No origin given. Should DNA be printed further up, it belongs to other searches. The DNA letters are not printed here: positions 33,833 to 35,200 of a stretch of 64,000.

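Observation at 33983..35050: recA is split by a 356-aa intein at the M. leprae-type (RecA-b) site, with a possibly crippled homing endonuclease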

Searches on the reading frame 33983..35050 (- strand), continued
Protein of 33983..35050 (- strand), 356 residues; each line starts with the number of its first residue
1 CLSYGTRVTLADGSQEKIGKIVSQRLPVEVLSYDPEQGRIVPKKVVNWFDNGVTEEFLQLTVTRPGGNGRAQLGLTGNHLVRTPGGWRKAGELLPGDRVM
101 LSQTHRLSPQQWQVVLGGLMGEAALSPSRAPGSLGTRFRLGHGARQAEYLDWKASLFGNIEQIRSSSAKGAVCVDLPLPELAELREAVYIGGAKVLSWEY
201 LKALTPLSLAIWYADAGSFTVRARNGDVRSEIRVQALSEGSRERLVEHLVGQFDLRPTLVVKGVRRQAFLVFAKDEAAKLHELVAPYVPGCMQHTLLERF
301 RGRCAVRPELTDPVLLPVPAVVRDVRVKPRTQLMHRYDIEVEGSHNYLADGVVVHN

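Call 46: find_homologous_proteins(query=P0116, max_evalue=1e-50)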
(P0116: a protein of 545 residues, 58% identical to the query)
Query P0116 (545 aa): 7984 proteins with E <= 1e-50 among 8000 candidates; the best 120 are listed.
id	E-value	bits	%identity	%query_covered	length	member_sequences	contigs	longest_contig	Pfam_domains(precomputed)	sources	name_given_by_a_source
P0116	0.0e+0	1232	100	100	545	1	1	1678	PF03161.19,PF00154.28,PF21096.3,PF14890.12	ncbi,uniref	ncbi:intein-containing recombinase RecA, partial [Mycobacterium sp.]|uniref:intein-containing recomb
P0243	0.0e+0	1228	100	100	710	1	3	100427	PF06745.20,PF03161.19,PF00154.28,PF21096.3,PF27531.1,PF14890.12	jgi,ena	jgi:recombination protein RecA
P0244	0.0e+0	1160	93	100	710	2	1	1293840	PF06745.20,PF03161.19,PF00154.28,PF21096.3,PF27531.1,PF14890.12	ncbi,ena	-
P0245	0.0e+0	1138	90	100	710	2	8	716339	PF06745.20,PF03161.19,PF00154.28,PF21096.3,PF27531.1,PF14890.12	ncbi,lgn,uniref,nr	ncbi:recombinase RecA [Mycolicibacterium novocastrense]|uniref:Protein RecA n=1 Tax=Mycolicibacteriu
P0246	0.0e+0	1136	92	100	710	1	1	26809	PF06745.20,PF03161.19,PF00154.28,PF21096.3,PF27531.1,PF14890.12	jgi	jgi:recombination protein RecA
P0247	0.0e+0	1136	90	100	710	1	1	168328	PF06745.20,PF03161.19,PF00154.28,PF21096.3,PF27531.1,PF14890.12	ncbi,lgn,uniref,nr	ncbi:intein-containing recombinase RecA [Mycobacterium sp. 852002-51961_SCH5331710]|uniref:intein-co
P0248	0.0e+0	1135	90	100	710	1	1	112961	PF06745.20,PF03161.19,PF00154.28,PF21096.3,PF14890.12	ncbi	-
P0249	0.0e+0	1134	90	100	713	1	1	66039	PF06745.20,PF03161.19,PF00154.28,PF21096.3,PF27531.1,PF14890.12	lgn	-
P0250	0.0e+0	1130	90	100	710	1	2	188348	PF06745.20,PF03161.19,PF00154.28,PF21096.3,PF27531.1,PF14890.12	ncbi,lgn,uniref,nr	ncbi:recombinase RecA [Mycolicibacterium flavescens]|uniref:Protein RecA n=1 Tax=Mycolicibacterium f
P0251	0.0e+0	1129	91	100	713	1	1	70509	PF06745.20,PF03161.19,PF00154.28,PF21096.3,PF27531.1,PF14890.12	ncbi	ncbi:MAG: intein-containing recombinase RecA [Candidatus Sericytochromatia bacterium]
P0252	0.0e+0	1128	90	100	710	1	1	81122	PF06745.20,PF03161.19,PF00154.28,PF21096.3,PF27531.1,PF14890.12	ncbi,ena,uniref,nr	ncbi:intein-containing recombinase RecA [Mycobacterium sp.]|uniref:intein-containing recombinase Rec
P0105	0.0e+0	1126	90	100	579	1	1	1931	PF03161.19,PF00154.28,PF21096.3,PF14890.12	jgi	jgi:recombination protein RecA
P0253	0.0e+0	1126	90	100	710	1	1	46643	PF06745.20,PF03161.19,PF00154.28,PF21096.3,PF27531.1,PF14890.12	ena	-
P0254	0.0e+0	1126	90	100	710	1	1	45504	PF06745.20,PF03161.19,PF00154.28,PF21096.3,PF27531.1,PF14890.12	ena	-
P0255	0.0e+0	1125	91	100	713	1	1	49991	PF06745.20,PF03161.19,PF08423.18,PF00154.28,PF21096.3,PF27531.1,PF14890.12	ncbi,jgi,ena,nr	ncbi:MAG TPA: intein-containing recombinase RecA [Mycobacterium sp.]|nr:intein-containing recombinas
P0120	0.0e+0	1125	90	100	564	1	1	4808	PF03161.19,PF00154.28,PF21096.3,PF14890.12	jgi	jgi:recombination protein RecA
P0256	0.0e+0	1124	90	100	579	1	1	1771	PF03161.19,PF00154.28,PF21096.3,PF14890.12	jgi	jgi:recombination protein RecA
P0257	0.0e+0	1124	89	100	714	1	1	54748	PF06745.20,PF03161.19,PF08423.18,PF00154.28,PF21096.3,PF27531.1,PF14890.12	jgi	jgi:recombination protein RecA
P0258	0.0e+0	1123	90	100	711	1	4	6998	PF06745.20,PF03161.19,PF00154.28,PF21096.3,PF27531.1,PF14890.12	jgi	jgi:recombination protein RecA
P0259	0.0e+0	1122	90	100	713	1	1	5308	PF06745.20,PF03161.19,PF00154.28,PF21096.3,PF27531.1,PF14890.12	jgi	jgi:recombination protein RecA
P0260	0.0e+0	1122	89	100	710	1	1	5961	PF06745.20,PF03161.19,PF08423.18,PF00154.28,PF21096.3,PF27531.1,PF14890.12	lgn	-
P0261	0.0e+0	1121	90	100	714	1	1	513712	PF06745.20,PF03161.19,PF00154.28,PF21096.3,PF27531.1,PF14890.12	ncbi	ncbi:intein-containing recombinase RecA [Mycolicibacterium sp. XJ2546]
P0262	0.0e+0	1120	89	100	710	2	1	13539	PF06745.20,PF03161.19,PF00154.28,PF21096.3,PF27531.1,PF14890.12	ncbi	-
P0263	0.0e+0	1119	89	100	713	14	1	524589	PF06745.20,PF03161.19,PF00154.28,PF21096.3,PF27531.1,PF14890.12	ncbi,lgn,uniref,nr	ncbi:intein-containing recombinase RecA [Mycobacterium sp. 852014-52144_SCH5372336]|uniref:intein-co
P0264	0.0e+0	1118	90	100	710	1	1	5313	PF06745.20,PF03161.19,PF00154.28,PF21096.3,PF27531.1,PF14890.12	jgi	jgi:recombination protein RecA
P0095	0.0e+0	1118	89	100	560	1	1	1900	PF03161.19,PF00154.28,PF21096.3,PF14890.12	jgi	jgi:recombination protein RecA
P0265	0.0e+0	1118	90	100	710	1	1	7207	PF06745.20,PF03161.19,PF00154.28,PF21096.3,PF27531.1,PF14890.12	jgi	jgi:recombination protein RecA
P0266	0.0e+0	1117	90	100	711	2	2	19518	PF06745.20,PF03161.19,PF00154.28,PF21096.3,PF27531.1,PF14890.12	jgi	jgi:recombination protein RecA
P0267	0.0e+0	1117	89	100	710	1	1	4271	PF06745.20,PF03161.19,PF00154.28,PF21096.3,PF27531.1,PF14890.12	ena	-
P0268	0.0e+0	1117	89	100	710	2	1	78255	PF06745.20,PF03161.19,PF00154.28,PF21096.3,PF27531.1,PF14890.12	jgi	jgi:recombination protein RecA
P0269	0.0e+0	1116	90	100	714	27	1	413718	PF06745.20,PF03161.19,PF00154.28,PF21096.3,PF27531.1,PF14890.12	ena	-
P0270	0.0e+0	1115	89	100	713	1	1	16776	PF06745.20,PF03161.19,PF00154.28,PF21096.3,PF27531.1,PF14890.12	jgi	jgi:recombination protein RecA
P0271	0.0e+0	1115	90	100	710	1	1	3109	PF06745.20,PF03161.19,PF00154.28,PF21096.3,PF27531.1,PF14890.12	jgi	jgi:recombination protein RecA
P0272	0.0e+0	1114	89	100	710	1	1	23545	PF06745.20,PF03161.19,PF08423.18,PF00154.28,PF21096.3,PF27531.1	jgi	jgi:recombination protein RecA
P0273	0.0e+0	1113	89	100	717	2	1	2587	PF06745.20,PF03161.19,PF00154.28,PF21096.3,PF27531.1,PF14890.12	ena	-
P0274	0.0e+0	1113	90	100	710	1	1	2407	PF06745.20,PF03161.19,PF08423.18,PF00154.28,PF21096.3,PF27531.1,PF14890.12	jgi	jgi:recombination protein RecA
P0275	0.0e+0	1113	89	100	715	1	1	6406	PF06745.20,PF03161.19,PF00154.28,PF21096.3,PF27531.1,PF14890.12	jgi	jgi:recombination protein RecA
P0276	0.0e+0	1112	89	100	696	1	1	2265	PF06745.20,PF03161.19,PF00154.28,PF21096.3,PF27531.1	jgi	jgi:recombination protein RecA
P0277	0.0e+0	1111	90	100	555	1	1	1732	PF03161.19,PF00154.28,PF21096.3,PF14890.12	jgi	jgi:recombination protein RecA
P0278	0.0e+0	1111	89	100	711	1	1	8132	PF06745.20,PF03161.19,PF08423.18,PF00154.28,PF21096.3,PF27531.1,PF14890.12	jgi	jgi:recombination protein RecA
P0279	0.0e+0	1109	89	100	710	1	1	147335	PF06745.20,PF03161.19,PF00154.28,PF21096.3,PF27531.1,PF14890.12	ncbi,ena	-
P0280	0.0e+0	1109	89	100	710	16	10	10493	PF06745.20,PF03161.19,PF00154.28,PF21096.3,PF27531.1,PF14890.12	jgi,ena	jgi:recombination protein RecA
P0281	0.0e+0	1109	89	100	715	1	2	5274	PF06745.20,PF03161.19,PF00154.28,PF21096.3,PF27531.1,PF14890.12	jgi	jgi:recombination protein RecA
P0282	0.0e+0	1109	89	100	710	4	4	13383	PF06745.20,PF03161.19,PF00154.28,PF21096.3,PF27531.1,PF14890.12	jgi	jgi:recombination protein RecA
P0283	0.0e+0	1108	89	100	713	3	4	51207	PF06745.20,PF03161.19,PF00154.28,PF21096.3,PF27531.1,PF14890.12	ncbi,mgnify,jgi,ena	mgnify:FL=1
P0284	0.0e+0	1108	89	100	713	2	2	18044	PF06745.20,PF03161.19,PF08423.18,PF00154.28,PF21096.3,PF27531.1,PF14890.12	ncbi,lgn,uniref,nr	ncbi:intein-containing recombinase RecA [Mycobacterium sp. 1274761.0]|uniref:intein-containing recom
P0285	0.0e+0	1108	88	100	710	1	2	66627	PF06745.20,PF03161.19,PF00154.28,PF21096.3,PF27531.1,PF14890.12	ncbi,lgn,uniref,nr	ncbi:recombinase RecA [Mycobacterium sp. E2327]|uniref:intein-containing recombinase RecA n=1 Tax=My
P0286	0.0e+0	1108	88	100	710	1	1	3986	PF06745.20,PF03161.19,PF00154.28,PF21096.3,PF27531.1,PF14890.12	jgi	jgi:recombination protein RecA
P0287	0.0e+0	1107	89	100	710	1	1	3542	PF06745.20,PF03161.19,PF08423.18,PF00154.28,PF21096.3,PF27531.1,PF14890.12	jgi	jgi:recombination protein RecA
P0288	0.0e+0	1107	89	100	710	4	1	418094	PF06745.20,PF03161.19,PF00154.28,PF21096.3,PF27531.1,PF14890.12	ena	-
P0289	0.0e+0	1106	88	100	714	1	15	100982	PF06745.20,PF03161.19,PF08423.18,PF00154.28,PF21096.3,PF27531.1,PF14890.12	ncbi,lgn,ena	-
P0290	0.0e+0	1106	89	100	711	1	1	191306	PF06745.20,PF03161.19,PF08423.18,PF00154.28,PF21096.3,PF27531.1,PF14890.12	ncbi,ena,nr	ncbi:MAG: recombinase RecA [Mycobacterium sp.]|nr:recombinase RecA [Mycobacterium sp.]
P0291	0.0e+0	1106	89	100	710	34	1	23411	PF06745.20,PF03161.19,PF00154.28,PF21096.3,PF27531.1,PF14890.12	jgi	-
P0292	0.0e+0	1105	89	100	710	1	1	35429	PF06745.20,PF03161.19,PF00154.28,PF21096.3,PF27531.1,PF14890.12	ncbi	-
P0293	0.0e+0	1105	88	100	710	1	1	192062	PF06745.20,PF03161.19,PF00154.28,PF21096.3,PF27531.1,PF14890.12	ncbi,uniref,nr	ncbi:intein-containing recombinase RecA [Mycolicibacterium stellerae]|uniref:intein-containing recom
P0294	0.0e+0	1105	89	100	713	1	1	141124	PF06745.20,PF03161.19,PF00154.28,PF21096.3,PF27531.1,PF14890.12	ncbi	-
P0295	0.0e+0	1105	89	100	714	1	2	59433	PF06745.20,PF03161.19,PF00154.28,PF21096.3,PF27531.1,PF14890.12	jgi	jgi:recombination protein RecA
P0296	0.0e+0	1104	88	100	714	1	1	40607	PF06745.20,PF03161.19,PF08423.18,PF00154.28,PF21096.3,PF27531.1,PF14890.12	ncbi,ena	-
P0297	0.0e+0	1104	88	100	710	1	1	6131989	PF06745.20,PF03161.19,PF00154.28,PF21096.3,PF27531.1,PF14890.12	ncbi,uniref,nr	ncbi:Protein RecA [Mycobacterium simulans]|uniref:Protein RecA n=1 Tax=Mycobacterium simulans TaxID=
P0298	0.0e+0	1104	88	100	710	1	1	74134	PF06745.20,PF03161.19,PF00154.28,PF21096.3,PF27531.1,PF14890.12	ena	-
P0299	0.0e+0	1103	89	100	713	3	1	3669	PF06745.20,PF03161.19,PF00154.28,PF21096.3,PF27531.1,PF14890.12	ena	-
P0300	0.0e+0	1103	87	100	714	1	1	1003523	PF06745.20,PF03161.19,PF08423.18,PF00154.28,PF21096.3,PF27531.1,PF14890.12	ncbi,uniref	ncbi:intein-containing recombinase RecA [Mycobacterium sp. B14F4]|uniref:intein-containing recombina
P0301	0.0e+0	1103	88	100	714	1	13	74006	PF06745.20,PF03161.19,PF08423.18,PF00154.28,PF21096.3,PF27531.1,PF14890.12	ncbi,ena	-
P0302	0.0e+0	1102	88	100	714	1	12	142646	PF06745.20,PF03161.19,PF08423.18,PF00154.28,PF21096.3,PF27531.1,PF14890.12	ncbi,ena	-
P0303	0.0e+0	1102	88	100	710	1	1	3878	PF06745.20,PF03161.19,PF00154.28,PF21096.3,PF27531.1,PF14890.12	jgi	-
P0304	0.0e+0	1102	88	100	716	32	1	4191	PF06745.20,PF03161.19,PF00154.28,PF21096.3,PF27531.1,PF14890.12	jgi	jgi:recombination protein RecA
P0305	0.0e+0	1102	89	100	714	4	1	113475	PF06745.20,PF03161.19,PF00154.28,PF21096.3,PF27531.1,PF14890.12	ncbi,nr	ncbi:Protein recA [Mycolicibacterium rhodesiae JS60]|nr:Protein recA [Mycolicibacterium rhodesiae JS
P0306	0.0e+0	1102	88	100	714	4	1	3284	PF06745.20,PF03161.19,PF00154.28,PF21096.3,PF14890.12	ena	-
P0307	0.0e+0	1102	89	100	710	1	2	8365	PF06745.20,PF03161.19,PF00154.28,PF21096.3,PF14890.12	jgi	jgi:recombination protein RecA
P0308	0.0e+0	1102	88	100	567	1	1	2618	PF03161.19,PF00154.28,PF21096.3,PF14890.12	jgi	jgi:recombination protein RecA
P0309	0.0e+0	1101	89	100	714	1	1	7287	PF06745.20,PF03161.19,PF00154.28,PF21096.3,PF27531.1,PF14890.12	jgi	jgi:recombination protein RecA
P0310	0.0e+0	1101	88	100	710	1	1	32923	PF06745.20,PF03161.19,PF08423.18,PF00154.28,PF21096.3,PF27531.1,PF14890.12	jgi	jgi:recombination protein RecA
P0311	0.0e+0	1101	88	100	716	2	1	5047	PF06745.20,PF03161.19,PF00154.28,PF21096.3,PF27531.1,PF14890.12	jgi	jgi:recombination protein RecA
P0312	0.0e+0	1101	89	100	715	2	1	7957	PF06745.20,PF03161.19,PF00154.28,PF21096.3,PF27531.1,PF14890.12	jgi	jgi:recombination protein RecA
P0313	0.0e+0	1100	88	100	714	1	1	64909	PF06745.20,PF03161.19,PF08423.18,PF00154.28,PF21096.3,PF27531.1,PF14890.12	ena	-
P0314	0.0e+0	1100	88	100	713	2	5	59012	PF06745.20,PF03161.19,PF00154.28,PF21096.3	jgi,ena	-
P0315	0.0e+0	1100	88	100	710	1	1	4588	PF06745.20,PF03161.19,PF00154.28,PF21096.3,PF27531.1,PF14890.12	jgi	jgi:recombination protein RecA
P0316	0.0e+0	1100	88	100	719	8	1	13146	PF06745.20,PF03161.19,PF00154.28,PF21096.3,PF27531.1,PF14890.12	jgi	jgi:recombination protein RecA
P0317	0.0e+0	1099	88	100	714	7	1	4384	PF06745.20,PF03161.19,PF00154.28,PF21096.3,PF27531.1,PF14890.12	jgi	-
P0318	0.0e+0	1098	87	100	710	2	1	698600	PF06745.20,PF03161.19,PF00154.28,PF21096.3,PF27531.1,PF14890.12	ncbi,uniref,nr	ncbi:Protein RecA [Mycobacterium simulans]|uniref:intein-containing recombinase RecA n=1 Tax=Mycobac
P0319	0.0e+0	1098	89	99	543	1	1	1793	PF03161.19,PF00154.28,PF21096.3,PF14890.12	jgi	jgi:recombination protein RecA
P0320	0.0e+0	1098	88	100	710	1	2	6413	PF06745.20,PF03161.19,PF00154.28,PF21096.3,PF27531.1,PF14890.12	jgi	jgi:recombination protein RecA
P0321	0.0e+0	1098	88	100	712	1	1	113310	PF06745.20,PF03161.19,PF00154.28,PF21096.3,PF27531.1,PF14890.12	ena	-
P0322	0.0e+0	1097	88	100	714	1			PF03161.19,PF00154.28,PF21096.3,PF27531.1,PF14890.12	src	-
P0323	0.0e+0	1097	88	100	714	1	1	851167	PF06745.20,PF03161.19,PF08423.18,PF00154.28,PF21096.3,PF27531.1,PF14890.12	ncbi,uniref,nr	ncbi:recombinase RecA [Mycobacterium sp. TNTM28]|uniref:Protein RecA n=2 Tax=[Mycobacterium] fortuni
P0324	0.0e+0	1097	88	100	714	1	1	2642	PF06745.20,PF03161.19,PF08423.18,PF00154.28,PF21096.3,PF27531.1,PF14890.12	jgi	jgi:recombination protein RecA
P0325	0.0e+0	1097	88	100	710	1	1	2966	PF06745.20,PF03161.19,PF00154.28,PF21096.3,PF27531.1,PF14890.12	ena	-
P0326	0.0e+0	1097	88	100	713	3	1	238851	PF06745.20,PF03161.19,PF08423.18,PF00154.28,PF21096.3,PF27531.1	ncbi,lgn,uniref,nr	ncbi:intein-containing recombinase RecA [[Mycobacterium] vasticus]|uniref:Protein RecA n=1 Tax=[Myco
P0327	0.0e+0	1096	88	100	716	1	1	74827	PF06745.20,PF03161.19,PF00154.28,PF21096.3,PF27531.1,PF14890.12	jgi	jgi:recombination protein RecA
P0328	0.0e+0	1096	87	100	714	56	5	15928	PF06745.20,PF03161.19,PF00154.28,PF21096.3,PF27531.1,PF14890.12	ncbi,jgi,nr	ncbi:MAG: recombination protein RecA [Mycobacterium sp.]|jgi:recombination protein RecA|nr:recombina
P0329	0.0e+0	1095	88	100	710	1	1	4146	PF06745.20,PF03161.19,PF00154.28,PF21096.3,PF27531.1,PF14890.12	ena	-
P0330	0.0e+0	1095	88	100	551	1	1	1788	PF03161.19,PF00154.28,PF21096.3,PF14890.12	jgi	-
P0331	0.0e+0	1094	88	100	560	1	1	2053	PF03161.19,PF00154.28,PF21096.3,PF14890.12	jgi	jgi:recombination protein RecA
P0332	0.0e+0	1094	88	100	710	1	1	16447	PF06745.20,PF03161.19,PF00154.28,PF21096.3,PF27531.1,PF14890.12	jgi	jgi:recombination protein RecA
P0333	0.0e+0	1093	88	100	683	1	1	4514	PF06745.20,PF03161.19,PF00154.28,PF21096.3,PF27531.1,PF14890.12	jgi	jgi:recombination protein RecA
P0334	0.0e+0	1093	87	100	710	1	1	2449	PF06745.20,PF03161.19,PF08423.18,PF00154.28,PF21096.3,PF14890.12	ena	-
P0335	0.0e+0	1093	88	100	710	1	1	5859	PF06745.20,PF03161.19,PF00154.28,PF21096.3,PF27531.1,PF14890.12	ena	-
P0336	0.0e+0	1093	88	100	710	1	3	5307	PF06745.20,PF03161.19,PF00154.28,PF21096.3,PF27531.1,PF14890.12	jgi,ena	jgi:recombination protein RecA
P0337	0.0e+0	1093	88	100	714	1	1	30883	PF06745.20,PF03161.19,PF00154.28,PF21096.3,PF27531.1,PF14890.12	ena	-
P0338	0.0e+0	1093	88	100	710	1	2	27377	PF06745.20,PF03161.19,PF08423.18,PF00154.28,PF21096.3,PF27531.1,PF14890.12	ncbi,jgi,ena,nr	ncbi:MAG TPA: intein-containing recombinase RecA [Mycobacterium sp.]|nr:intein-containing recombinas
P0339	0.0e+0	1093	88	100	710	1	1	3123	PF06745.20,PF03161.19,PF00154.28,PF21096.3,PF27531.1,PF14890.12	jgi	-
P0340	0.0e+0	1093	88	100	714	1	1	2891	PF06745.20,PF03161.19,PF00154.28,PF21096.3,PF27531.1,PF14890.12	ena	-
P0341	0.0e+0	1093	87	100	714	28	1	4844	PF06745.20,PF03161.19,PF00154.28,PF21096.3,PF27531.1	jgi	-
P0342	0.0e+0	1093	88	100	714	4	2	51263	PF06745.20,PF03161.19,PF00154.28,PF21096.3,PF27531.1,PF14890.12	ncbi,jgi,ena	jgi:recombination protein RecA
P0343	0.0e+0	1093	88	100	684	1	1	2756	PF06745.20,PF03161.19,PF00154.28,PF21096.3,PF27531.1,PF14890.12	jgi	-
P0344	0.0e+0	1093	87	100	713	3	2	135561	PF06745.20,PF03161.19,PF00154.28,PF21096.3,PF27531.1,PF14890.12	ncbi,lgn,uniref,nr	ncbi:recombinase RecA [Mycobacterium alsense]|uniref:intein-containing recombinase RecA n=1 Tax=Myco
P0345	0.0e+0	1092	88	100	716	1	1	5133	PF06745.20,PF03161.19,PF00154.28,PF21096.3,PF27531.1,PF14890.12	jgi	jgi:recombination protein RecA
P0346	0.0e+0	1092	88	100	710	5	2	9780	PF06745.20,PF03161.19,PF08423.18,PF00154.28,PF21096.3,PF27531.1,PF14890.12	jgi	jgi:recombination protein RecA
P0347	0.0e+0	1092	87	100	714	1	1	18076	PF06745.20,PF03161.19,PF00154.28,PF21096.3,PF27531.1,PF14890.12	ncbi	-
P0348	0.0e+0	1092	87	100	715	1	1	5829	PF06745.20,PF03161.19,PF08423.18,PF00154.28,PF21096.3,PF14890.12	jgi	jgi:recombination protein RecA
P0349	0.0e+0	1092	88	100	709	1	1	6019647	PF06745.20,PF03161.19,PF00154.28,PF21096.3,PF27531.1,PF14890.12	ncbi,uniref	ncbi:intein-containing recombinase RecA [Mycobacterium servetii]|uniref:Protein RecA n=1 Tax=Mycobac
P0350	0.0e+0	1091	87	100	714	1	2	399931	PF06745.20,PF03161.19,PF00154.28,PF21096.3,PF27531.1,PF14890.12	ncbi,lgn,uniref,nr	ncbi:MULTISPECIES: intein-containing recombinase RecA [unclassified Mycobacterium]|uniref:intein-con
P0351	0.0e+0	1091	88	100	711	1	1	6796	PF06745.20,PF03161.19,PF00154.28,PF21096.3,PF27531.1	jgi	jgi:recombination protein RecA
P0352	0.0e+0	1091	87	100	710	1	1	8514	PF06745.20,PF03161.19,PF00154.28,PF21096.3,PF27531.1,PF14890.12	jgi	jgi:recombination protein RecA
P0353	0.0e+0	1091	87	100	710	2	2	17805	PF06745.20,PF03161.19,PF08423.18,PF00154.28,PF21096.3,PF27531.1,PF14890.12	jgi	jgi:recombination protein RecA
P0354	0.0e+0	1091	87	100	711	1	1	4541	PF06745.20,PF03161.19,PF08423.18,PF00154.28,PF21096.3,PF27531.1,PF14890.12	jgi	jgi:recombination protein RecA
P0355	0.0e+0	1091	87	100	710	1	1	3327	PF06745.20,PF03161.19,PF00154.28,PF21096.3,PF27531.1,PF14890.12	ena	-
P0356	0.0e+0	1090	88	100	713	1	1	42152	PF06745.20,PF03161.19,PF08423.18,PF00154.28,PF21096.3,PF27531.1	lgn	-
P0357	0.0e+0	1090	88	100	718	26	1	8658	PF06745.20,PF03161.19,PF00154.28,PF21096.3,PF27531.1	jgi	-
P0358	0.0e+0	1090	88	100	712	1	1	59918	PF06745.20,PF03161.19,PF00154.28,PF21096.3,PF27531.1,PF14890.12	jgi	jgi:recombination protein RecA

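Call 51: search_dna_similar(query=window:33983-35050:-, collection=phages, mode=protein, max_rows=12)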
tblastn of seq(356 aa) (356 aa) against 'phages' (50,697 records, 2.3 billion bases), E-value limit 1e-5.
Records with a match: 16; places in all: 16; records where one place covers at least 80% of the query: 12.
Best place of each record, by identity: <60% 16.
By first word of the organism name: Mycobacterium 6; Erwinia 2; uncultured 2; Bacillus 2; Pseudaeromonas 1; Bacteriophage 1; Yersinia 1; Salicola 1.
By host as written in the record: Mycobacterium smegmatis mc2 155 4; - 3; Mycobacterium smegmatis mc#155 2; Erwinia amylovora 2; Bacillus megaterium str. ATCC 43725 2; Pseudaeromonas pectinilytica strain KR2-7 1; Yersinia enterocolitica serotype O:9 1; Salicola sp. PV4 1.
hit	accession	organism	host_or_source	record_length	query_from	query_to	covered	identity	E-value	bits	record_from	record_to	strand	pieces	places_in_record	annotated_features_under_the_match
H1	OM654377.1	Pseudaeromonas phage vB_PpeM_ KLEP7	Pseudaeromonas pectinilytica strain ...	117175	1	356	100%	27.5%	7e-31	129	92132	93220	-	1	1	intein-containing RNA ligase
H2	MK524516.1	Mycobacterium phage Bobby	Mycobacterium smegmatis mc2 155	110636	1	356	100%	25.3%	8e-14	79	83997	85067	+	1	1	147: RNA ligase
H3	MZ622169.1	Mycobacterium phage Beem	Mycobacterium smegmatis mc2 155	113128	1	356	100%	25.3%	8e-14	79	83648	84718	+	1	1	158: RNA ligase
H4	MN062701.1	Mycobacterium phage Dallas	Mycobacterium smegmatis mc2 155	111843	1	356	100%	25.3%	8e-14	79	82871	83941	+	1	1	153: RNA ligase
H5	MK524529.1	Mycobacterium phage Phoebus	Mycobacterium smegmatis mc2 155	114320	1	356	100%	25.3%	9e-14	79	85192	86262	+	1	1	158: RNA ligase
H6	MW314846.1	Mycobacterium phage KashFlow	Mycobacterium smegmatis mc#155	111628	1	356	100%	25.0%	6e-13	76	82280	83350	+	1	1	155: RNA ligase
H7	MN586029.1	Mycobacterium phage Hannaconda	Mycobacterium smegmatis mc#155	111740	1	356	100%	25.0%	6e-13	76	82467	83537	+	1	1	150: HNH endonuclease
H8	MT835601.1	Bacteriophage sp.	human fecal samples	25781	1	356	100%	24.3%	8e-12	72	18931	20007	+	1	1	record has no annotation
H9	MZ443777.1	Erwinia phage pEa_SNUABM_17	Erwinia amylovora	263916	1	356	100%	24.0%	2e-18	92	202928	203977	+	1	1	hypothetical protein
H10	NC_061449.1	Erwinia phage pEa_SNUABM_17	Erwinia amylovora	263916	1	356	100%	24.0%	2e-18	92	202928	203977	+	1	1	UvsX-like recombinase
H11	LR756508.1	uncultured phage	metagenomic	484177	1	303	85%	22.6%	2e-8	62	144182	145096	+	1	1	record has no annotation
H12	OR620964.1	Yersinia phage fHe-Yen9-02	Yersinia enterocolitica serotype O:9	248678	1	302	85%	22.5%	2e-9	65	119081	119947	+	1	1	UvsX-like recombinase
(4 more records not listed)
